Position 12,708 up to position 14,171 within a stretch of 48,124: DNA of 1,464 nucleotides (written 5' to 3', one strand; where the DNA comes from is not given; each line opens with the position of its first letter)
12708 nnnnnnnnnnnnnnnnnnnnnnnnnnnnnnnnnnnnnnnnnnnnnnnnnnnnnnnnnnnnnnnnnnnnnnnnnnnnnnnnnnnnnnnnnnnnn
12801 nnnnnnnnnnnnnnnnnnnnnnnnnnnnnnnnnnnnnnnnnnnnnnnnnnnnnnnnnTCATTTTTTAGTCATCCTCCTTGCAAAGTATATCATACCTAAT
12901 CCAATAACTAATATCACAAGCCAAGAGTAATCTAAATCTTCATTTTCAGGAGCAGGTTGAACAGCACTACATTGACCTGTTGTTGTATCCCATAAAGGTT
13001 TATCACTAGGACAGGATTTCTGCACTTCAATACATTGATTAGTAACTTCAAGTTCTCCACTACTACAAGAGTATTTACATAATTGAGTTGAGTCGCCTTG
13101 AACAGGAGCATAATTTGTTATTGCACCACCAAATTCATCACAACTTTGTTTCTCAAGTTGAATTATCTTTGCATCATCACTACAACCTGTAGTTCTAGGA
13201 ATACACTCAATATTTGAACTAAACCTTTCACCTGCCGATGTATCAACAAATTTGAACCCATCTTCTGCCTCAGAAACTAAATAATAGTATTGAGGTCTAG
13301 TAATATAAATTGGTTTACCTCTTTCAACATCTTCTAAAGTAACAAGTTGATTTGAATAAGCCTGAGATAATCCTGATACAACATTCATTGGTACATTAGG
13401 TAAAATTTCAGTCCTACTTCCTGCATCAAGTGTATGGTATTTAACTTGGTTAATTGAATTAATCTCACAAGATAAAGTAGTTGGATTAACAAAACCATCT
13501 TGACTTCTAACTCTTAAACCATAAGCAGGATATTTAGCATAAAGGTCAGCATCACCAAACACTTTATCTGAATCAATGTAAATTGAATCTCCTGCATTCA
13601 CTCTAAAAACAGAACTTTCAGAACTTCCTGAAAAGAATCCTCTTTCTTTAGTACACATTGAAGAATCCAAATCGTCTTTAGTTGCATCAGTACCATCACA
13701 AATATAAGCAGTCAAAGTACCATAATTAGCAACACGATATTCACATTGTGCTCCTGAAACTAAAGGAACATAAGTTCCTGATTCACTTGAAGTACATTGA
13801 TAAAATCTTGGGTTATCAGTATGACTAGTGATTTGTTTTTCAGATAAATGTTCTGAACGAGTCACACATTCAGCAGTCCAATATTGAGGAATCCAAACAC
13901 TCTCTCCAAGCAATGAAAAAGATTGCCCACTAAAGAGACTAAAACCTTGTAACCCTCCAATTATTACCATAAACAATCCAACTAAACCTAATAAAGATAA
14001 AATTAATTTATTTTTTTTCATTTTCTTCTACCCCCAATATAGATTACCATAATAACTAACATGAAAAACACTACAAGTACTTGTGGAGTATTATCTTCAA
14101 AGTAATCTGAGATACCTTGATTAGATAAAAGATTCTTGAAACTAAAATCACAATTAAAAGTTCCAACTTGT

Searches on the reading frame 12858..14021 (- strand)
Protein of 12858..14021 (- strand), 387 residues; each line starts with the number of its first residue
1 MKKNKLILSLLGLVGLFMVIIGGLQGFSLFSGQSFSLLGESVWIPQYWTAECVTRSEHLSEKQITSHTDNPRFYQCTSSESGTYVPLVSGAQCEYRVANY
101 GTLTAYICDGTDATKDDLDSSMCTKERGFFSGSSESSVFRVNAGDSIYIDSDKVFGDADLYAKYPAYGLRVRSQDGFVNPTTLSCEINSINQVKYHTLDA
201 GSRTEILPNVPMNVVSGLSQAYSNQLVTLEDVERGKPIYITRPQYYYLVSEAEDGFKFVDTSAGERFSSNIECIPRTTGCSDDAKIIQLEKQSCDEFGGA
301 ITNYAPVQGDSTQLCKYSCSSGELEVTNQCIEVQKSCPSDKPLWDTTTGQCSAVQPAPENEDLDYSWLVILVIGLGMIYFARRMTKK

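Call 10: search_protein_families(library=pfam, proteins=[window:12858-14021:-], max_evalue=0.01)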
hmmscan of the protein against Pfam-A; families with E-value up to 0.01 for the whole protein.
window:12858-14021:- (387 aa): 0 families

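Call 11: search_protein_families(library=phrogs, proteins=[window:12858-14021:-], max_evalue=0.01)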
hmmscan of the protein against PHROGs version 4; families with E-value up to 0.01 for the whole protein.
window:12858-14021:- (387 aa): 0 families

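Call 82: search_dna_similar(query=window:12858-14021:-, collection=phages, mode=protein, max_evalue=0.01, max_rows=10)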
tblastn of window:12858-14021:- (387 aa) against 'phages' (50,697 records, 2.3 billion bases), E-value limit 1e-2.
No match.
